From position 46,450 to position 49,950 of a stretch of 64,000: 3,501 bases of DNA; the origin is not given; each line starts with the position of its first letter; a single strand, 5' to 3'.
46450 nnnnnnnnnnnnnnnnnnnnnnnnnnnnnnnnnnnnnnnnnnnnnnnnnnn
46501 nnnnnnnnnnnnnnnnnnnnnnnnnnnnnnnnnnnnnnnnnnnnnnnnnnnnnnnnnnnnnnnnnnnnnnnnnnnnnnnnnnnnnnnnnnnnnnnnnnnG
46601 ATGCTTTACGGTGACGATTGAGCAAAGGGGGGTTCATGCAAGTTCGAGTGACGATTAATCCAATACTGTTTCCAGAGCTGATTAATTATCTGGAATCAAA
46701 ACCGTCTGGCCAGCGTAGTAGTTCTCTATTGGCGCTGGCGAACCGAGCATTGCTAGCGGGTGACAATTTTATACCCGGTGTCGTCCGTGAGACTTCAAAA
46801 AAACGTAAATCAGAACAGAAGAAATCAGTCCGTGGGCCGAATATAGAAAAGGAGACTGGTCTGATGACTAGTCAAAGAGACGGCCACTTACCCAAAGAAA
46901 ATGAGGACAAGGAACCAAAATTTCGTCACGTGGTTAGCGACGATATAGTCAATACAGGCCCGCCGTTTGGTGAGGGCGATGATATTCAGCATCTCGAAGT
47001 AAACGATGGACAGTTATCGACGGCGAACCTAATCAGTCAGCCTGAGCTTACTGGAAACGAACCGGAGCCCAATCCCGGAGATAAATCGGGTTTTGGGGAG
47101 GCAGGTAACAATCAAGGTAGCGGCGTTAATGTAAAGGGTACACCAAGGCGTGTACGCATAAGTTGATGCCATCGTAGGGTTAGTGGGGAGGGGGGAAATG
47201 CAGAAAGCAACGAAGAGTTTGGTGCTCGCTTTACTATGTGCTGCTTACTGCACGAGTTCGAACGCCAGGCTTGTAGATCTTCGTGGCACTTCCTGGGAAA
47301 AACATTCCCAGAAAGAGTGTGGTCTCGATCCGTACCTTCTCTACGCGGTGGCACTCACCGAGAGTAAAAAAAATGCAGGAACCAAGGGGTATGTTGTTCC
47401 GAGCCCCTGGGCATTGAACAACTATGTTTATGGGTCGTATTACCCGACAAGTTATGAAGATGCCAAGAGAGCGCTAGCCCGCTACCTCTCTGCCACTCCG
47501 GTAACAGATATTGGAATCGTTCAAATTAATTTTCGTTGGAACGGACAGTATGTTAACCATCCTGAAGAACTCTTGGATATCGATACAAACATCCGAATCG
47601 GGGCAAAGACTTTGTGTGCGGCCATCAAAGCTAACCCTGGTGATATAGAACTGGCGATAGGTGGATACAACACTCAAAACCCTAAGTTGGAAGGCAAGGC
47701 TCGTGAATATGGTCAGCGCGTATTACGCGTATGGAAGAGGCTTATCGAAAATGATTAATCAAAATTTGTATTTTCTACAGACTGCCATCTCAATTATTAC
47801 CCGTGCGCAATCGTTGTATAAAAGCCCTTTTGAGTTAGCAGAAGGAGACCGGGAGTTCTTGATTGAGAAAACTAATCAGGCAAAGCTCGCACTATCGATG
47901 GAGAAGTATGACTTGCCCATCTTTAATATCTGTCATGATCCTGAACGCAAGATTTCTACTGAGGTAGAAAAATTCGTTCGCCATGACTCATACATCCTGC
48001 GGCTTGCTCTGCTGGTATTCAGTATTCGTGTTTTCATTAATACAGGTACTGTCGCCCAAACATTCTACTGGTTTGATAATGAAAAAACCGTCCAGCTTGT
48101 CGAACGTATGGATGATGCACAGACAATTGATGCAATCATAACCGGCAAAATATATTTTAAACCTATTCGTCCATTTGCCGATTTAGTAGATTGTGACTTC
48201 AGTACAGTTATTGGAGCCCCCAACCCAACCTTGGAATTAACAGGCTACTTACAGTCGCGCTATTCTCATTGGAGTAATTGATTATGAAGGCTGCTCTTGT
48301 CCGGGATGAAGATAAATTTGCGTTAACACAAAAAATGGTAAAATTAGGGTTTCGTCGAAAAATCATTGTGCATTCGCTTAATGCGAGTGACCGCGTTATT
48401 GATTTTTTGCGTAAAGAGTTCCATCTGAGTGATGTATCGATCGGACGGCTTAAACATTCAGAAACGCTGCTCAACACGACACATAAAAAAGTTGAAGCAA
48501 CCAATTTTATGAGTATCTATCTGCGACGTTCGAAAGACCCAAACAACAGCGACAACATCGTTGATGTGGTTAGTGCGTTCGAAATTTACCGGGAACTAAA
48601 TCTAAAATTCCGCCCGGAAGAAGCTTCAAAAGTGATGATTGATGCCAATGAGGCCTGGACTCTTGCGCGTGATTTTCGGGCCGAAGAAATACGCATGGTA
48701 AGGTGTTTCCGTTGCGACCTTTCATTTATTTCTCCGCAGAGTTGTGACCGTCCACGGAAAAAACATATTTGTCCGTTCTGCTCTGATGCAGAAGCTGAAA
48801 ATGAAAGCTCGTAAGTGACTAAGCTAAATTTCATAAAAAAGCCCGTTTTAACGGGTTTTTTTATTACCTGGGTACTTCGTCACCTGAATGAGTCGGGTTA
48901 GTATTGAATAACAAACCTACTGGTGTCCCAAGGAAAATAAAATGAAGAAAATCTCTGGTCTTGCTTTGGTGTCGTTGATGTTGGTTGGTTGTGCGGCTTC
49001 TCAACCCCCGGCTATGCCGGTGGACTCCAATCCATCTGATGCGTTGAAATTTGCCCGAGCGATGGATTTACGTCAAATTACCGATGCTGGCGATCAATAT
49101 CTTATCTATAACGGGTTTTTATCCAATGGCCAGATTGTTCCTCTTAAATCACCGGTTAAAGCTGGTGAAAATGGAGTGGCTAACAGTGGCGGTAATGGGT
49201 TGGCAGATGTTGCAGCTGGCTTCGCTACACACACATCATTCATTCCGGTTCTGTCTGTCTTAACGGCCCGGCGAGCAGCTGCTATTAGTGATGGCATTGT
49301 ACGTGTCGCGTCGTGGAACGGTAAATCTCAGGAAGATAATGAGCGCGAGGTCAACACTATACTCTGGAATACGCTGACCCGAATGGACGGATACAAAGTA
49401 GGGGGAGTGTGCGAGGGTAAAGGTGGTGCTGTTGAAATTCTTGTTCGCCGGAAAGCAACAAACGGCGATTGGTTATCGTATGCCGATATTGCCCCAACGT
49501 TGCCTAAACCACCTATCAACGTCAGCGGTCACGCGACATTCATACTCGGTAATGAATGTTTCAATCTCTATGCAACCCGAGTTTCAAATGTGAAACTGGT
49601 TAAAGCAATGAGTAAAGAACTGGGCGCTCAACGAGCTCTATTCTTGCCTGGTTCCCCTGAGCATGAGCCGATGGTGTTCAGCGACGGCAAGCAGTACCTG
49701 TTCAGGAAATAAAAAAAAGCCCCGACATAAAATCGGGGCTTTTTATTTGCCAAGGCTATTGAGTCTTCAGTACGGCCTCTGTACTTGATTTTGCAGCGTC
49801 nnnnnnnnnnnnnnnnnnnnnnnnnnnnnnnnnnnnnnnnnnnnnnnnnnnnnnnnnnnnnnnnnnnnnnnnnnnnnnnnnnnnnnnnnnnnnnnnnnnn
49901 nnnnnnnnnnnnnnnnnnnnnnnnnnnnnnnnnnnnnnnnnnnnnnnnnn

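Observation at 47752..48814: FlhC-like (and probable FlhD-like) activator pair encoded inside the island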

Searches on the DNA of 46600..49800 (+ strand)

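Call 7: search_dna_similar(query=window:46600-49800:+, collection=plasmids, mode=near, max_rows=25)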
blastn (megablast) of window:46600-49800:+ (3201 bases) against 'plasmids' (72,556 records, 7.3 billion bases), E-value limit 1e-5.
Records with a match: 86; places in all: 87; records where one place covers at least 80% of the query: 80.
Best place of each record, by identity: >=99% 8; 90-95% 77; 80-90% 1.
By first word of the organism name: Citrobacter 58; Klebsiella 14; Enterobacter 6; Escherichia 3; Salmonella 2; Kluyvera 1; Kosakonia 1; Raoultella 1.
By predicted mobility (MOB-suite, as given by PLSDB): mobilizable 50; conjugative 27; non-mobilizable 9.
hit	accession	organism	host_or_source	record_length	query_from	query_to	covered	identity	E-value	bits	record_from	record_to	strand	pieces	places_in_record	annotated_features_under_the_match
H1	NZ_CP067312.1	Escherichia coli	cell culture,waste water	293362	1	3201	100%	100.0%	0e+0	5912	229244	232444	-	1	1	hypothetical protein (x3) | transglycosylase SLT domain-containing protein | FlhC family transcriptional regulator | traN: conjugal transfer mating pair stabilization protein TraN | ParM/StbA family protein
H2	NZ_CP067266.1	Escherichia coli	cell culture,waste water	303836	1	3201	100%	100.0%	0e+0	5912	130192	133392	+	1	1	hypothetical protein (x3) | transglycosylase SLT domain-containing protein | FlhC family transcriptional regulator | traN: conjugal transfer mating pair stabilization protein TraN | ParM/StbA family protein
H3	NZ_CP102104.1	Klebsiella michiganensis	Blood,blood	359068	1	3201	100%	100.0%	0e+0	5912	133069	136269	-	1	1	hypothetical protein (x3) | transglycosylase SLT domain-containing protein | FlhC family transcriptional regulator | traN: conjugal transfer mating pair stabilization protein TraN | ParM/StbA family protein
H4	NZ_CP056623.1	Citrobacter freundii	culture,Wastewater influent sample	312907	1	3201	100%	100.0%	0e+0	5912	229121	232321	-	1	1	hypothetical protein (x3) | transglycosylase SLT domain-containing protein | FlhC family transcriptional regulator | traN: conjugal transfer mating pair stabilization protein TraN | ParM/StbA family protein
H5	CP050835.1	Klebsiella pneumoniae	milk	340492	1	3201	100%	100.0%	0e+0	5912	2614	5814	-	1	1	hypothetical protein (x3) | lytic transglycosylase domain-containing protein | transcriptional regulator | traN: conjugal transfer mating pair stabilization protein TraN | ParM/StbA family protein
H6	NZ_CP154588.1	Citrobacter freundii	Homo sapiens,rectal swab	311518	1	3201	100%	100.0%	0e+0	5912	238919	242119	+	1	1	hypothetical protein (x3) | transglycosylase SLT domain-containing protein | FlhC family transcriptional regulator | traN: conjugal transfer mating pair stabilization protein TraN | ParM/StbA family protein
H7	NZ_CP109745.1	Citrobacter portucalensis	Homo sapiens,whole organism,urine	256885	1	3201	100%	100.0%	0e+0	5912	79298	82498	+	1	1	hypothetical protein (x3) | transglycosylase SLT domain-containing protein | FlhC family transcriptional regulator | traN: conjugal transfer mating pair stabilization protein TraN | ParM/StbA family protein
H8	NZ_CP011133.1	Citrobacter amalonaticus Y19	single cell,Anaerobic digester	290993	1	3198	100%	94.5%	0e+0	4931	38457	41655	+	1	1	hypothetical protein (x3) | transglycosylase SLT domain-containing protein | FlhC family transcriptional regulator | traN: conjugal transfer mating pair stabilization protein TraN | ParM/StbA family protein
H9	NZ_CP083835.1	Enterobacter asburiae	Homo sapiens,sputum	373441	1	3201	100%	91.6%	0e+0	4414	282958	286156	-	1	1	hypothetical protein (x3) | transglycosylase SLT domain-containing protein | FlhC family transcriptional regulator | traN: conjugal transfer mating pair stabilization protein TraN | ParM/StbA family protein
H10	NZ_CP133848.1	Citrobacter freundii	Homo sapiens,pure culture,drain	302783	1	3201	100%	91.6%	0e+0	4442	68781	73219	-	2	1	IS3-like element ISSen4 family transposase | hypothetical protein (x4) | FlhC family transcriptional regulator | traN: conjugal transfer mating pair stabilization protein TraN | ParM/StbA family protein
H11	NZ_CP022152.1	Citrobacter freundii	water,wastewater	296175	1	3201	100%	91.6%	0e+0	4417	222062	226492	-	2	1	IS3-like element ISSen4 family transposase | hypothetical protein (x3) | transglycosylase SLT domain-containing protein | FlhC family transcriptional regulator | traN: conjugal transfer mating pair stabilization protein TraN | and 1 other names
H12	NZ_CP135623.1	Citrobacter freundii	Homo sapiens,blood,blood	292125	1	3201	100%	91.6%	0e+0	4414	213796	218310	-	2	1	IS3 family transposase | hypothetical protein (x3) | transglycosylase SLT domain-containing protein | FlhC family transcriptional regulator | traN: conjugal transfer mating pair stabilization protein TraN | and 1 other names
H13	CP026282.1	Klebsiella oxytoca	-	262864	1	3201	100%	91.5%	0e+0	4409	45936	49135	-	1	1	hypothetical protein (x3) | lytic transglycosylase domain-containing protein | transcriptional regulator | conjugal transfer protein TraN | rod shape-determining protein MreD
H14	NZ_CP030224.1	Salmonella enterica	-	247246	1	3201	100%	91.5%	0e+0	4409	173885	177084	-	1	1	hypothetical protein (x3) | transglycosylase SLT domain-containing protein | FlhC family transcriptional regulator | traN: conjugal transfer mating pair stabilization protein TraN | ParM/StbA family protein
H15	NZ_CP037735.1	Citrobacter freundii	cell culture,hospital sink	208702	1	3201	100%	91.5%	0e+0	4409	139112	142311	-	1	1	hypothetical protein (x3) | transglycosylase SLT domain-containing protein | FlhC family transcriptional regulator | traN: conjugal transfer mating pair stabilization protein TraN | ParM/StbA family protein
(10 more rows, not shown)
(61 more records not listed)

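Call 8: search_dna_similar(query=window:46600-49800:+, collection=ecoli_genomes, mode=near, max_rows=15)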
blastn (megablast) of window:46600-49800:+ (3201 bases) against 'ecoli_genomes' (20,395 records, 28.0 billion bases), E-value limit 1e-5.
Records with a match: 5; places in all: 5; records where one place covers at least 80% of the query: 5.
Genomes with a match: 5 of 5426; with a place that covers at least 80% of the query: 5. Places per genome that has any: lowest 1, median 1, highest 1. On chromosomes: 0 places; on plasmids: 5.
Best place of each record, by identity: >=99% 2; 90-95% 3.
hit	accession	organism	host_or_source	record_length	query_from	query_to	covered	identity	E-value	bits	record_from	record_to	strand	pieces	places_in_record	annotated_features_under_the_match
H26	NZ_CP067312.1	Escherichia coli strain 027_SK3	waste water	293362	1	3201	100%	100.0%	0e+0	5912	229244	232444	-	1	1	hypothetical protein (x3) | transglycosylase SLT domain-containing protein | FlhC family transcriptional regulator | traN: conjugal transfer mating pair stabilization protein TraN | ParM/StbA family protein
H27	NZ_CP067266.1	Escherichia coli strain ABW_S38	waste water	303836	1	3201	100%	100.0%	0e+0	5912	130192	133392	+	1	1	hypothetical protein (x3) | transglycosylase SLT domain-containing protein | FlhC family transcriptional regulator | traN: conjugal transfer mating pair stabilization protein TraN | ParM/StbA family protein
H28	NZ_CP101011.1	Escherichia coli strain ET76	sediment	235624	1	3201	100%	91.5%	0e+0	4409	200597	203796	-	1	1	hypothetical protein (x3) | transglycosylase SLT domain-containing protein | FlhC family transcriptional regulator | traN: conjugal transfer mating pair stabilization protein TraN | ParM/StbA family protein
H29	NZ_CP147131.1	Escherichia coli strain KFu015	river water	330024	1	3201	100%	91.5%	0e+0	4409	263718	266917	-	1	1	hypothetical protein (x3) | transglycosylase SLT domain-containing protein | FlhC family transcriptional regulator | traN: conjugal transfer mating pair stabilization protein TraN | ParM/StbA family protein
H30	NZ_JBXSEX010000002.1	Escherichia coli strain PEC403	Sus scrofa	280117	1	3192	100%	91.6%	0e+0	4403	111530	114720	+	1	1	putative periplasmic lipoprotein | transglycosylase SLT domain-containing protein | hypothetical protein (x2) | FlhC family transcriptional regulator | traN: conjugal transfer mating pair stabilization protein TraN | and 1 other names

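Call 9: get_annotated_region(hit=H2, flank=20000)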
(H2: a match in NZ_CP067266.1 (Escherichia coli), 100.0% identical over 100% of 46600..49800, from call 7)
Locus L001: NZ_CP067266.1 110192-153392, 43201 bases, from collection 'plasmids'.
description: Escherichia coli strain ABW_S38 plasmid pABW_S38a, complete sequence
organism: Escherichia coli (NCBI taxid 562)
taxonomy: Bacteria; Pseudomonadota; Gammaproteobacteria; Enterobacterales; Enterobacteriaceae; Escherichia; Escherichia coli
host: -; source: cell culture,waste water; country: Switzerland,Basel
typing (MOB-suite, as given by PLSDB): conjugative; replicon Col(VCM04),IncFII; relaxase MOBH; mating-pair formation MPF_T
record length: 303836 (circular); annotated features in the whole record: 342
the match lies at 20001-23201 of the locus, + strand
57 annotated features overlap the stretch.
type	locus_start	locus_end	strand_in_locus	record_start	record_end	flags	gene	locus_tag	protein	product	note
CDS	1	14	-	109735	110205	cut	-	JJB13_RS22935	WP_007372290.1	HAD domain-containing protein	-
CDS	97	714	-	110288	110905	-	-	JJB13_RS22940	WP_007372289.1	hypothetical protein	-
CDS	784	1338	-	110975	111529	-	-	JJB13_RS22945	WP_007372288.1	hypothetical protein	-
CDS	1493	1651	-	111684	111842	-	-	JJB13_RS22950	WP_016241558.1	hypothetical protein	-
CDS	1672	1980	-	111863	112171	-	-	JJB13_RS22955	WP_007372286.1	CcdB family protein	-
CDS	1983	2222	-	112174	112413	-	-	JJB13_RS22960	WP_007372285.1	type II toxin-antitoxin system CcdA family antitoxin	-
CDS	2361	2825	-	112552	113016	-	-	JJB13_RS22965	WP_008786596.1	hypothetical protein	-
CDS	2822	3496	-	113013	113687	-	-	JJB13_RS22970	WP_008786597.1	hypothetical protein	-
CDS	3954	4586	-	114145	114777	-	-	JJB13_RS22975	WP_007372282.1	hypothetical protein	-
CDS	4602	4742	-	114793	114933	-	-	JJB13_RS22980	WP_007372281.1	hypothetical protein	-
CDS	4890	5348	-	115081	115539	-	-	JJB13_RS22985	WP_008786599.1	hypothetical protein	-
CDS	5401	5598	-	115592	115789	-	-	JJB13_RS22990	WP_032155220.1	Lar family restriction alleviation protein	-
CDS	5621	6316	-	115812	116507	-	-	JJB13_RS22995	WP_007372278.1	hypothetical protein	-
CDS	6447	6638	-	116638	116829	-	-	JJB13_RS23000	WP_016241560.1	hypothetical protein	-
CDS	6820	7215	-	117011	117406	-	-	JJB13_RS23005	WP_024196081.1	hypothetical protein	-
CDS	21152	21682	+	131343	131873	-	-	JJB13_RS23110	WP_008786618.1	hypothetical protein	-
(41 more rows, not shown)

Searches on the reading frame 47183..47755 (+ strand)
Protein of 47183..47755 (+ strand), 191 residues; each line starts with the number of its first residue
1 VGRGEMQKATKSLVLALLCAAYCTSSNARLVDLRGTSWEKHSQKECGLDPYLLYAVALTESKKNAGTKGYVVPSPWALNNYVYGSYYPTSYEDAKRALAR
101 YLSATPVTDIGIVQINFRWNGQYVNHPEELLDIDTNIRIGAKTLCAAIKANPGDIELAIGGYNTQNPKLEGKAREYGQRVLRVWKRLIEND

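Call 5: search_protein_families(library=pfam, proteins=[window:47183-47755:+], max_evalue=1)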
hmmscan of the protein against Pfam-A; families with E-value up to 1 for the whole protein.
window:47183-47755:+ (191 aa): 2 families
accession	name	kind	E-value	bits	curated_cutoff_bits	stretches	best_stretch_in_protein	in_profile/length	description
PF01464.25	SLT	-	3.1e-08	33.6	21.3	1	43-164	7-96/117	Transglycosylase SLT domain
PF03615.21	GCM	-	0.091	13.1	25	1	10-79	44-113/140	GCM motif protein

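Call 6: search_protein_families(library=ncbifam, proteins=[window:47183-47755:+], max_evalue=1)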
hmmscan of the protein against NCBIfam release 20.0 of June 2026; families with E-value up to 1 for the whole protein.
window:47183-47755:+ (191 aa): 2 families
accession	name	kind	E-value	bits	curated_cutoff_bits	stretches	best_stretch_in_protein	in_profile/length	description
NF011856.0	PRK15328.1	equivalog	0.0016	18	208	1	107-187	58-142/160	type III secretion system invasion protein IagB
NF010438.0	PRK13864.1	equivalog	0.067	12.6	212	1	6-181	1-170/245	type IV secretion system lytic transglycosylase VirB1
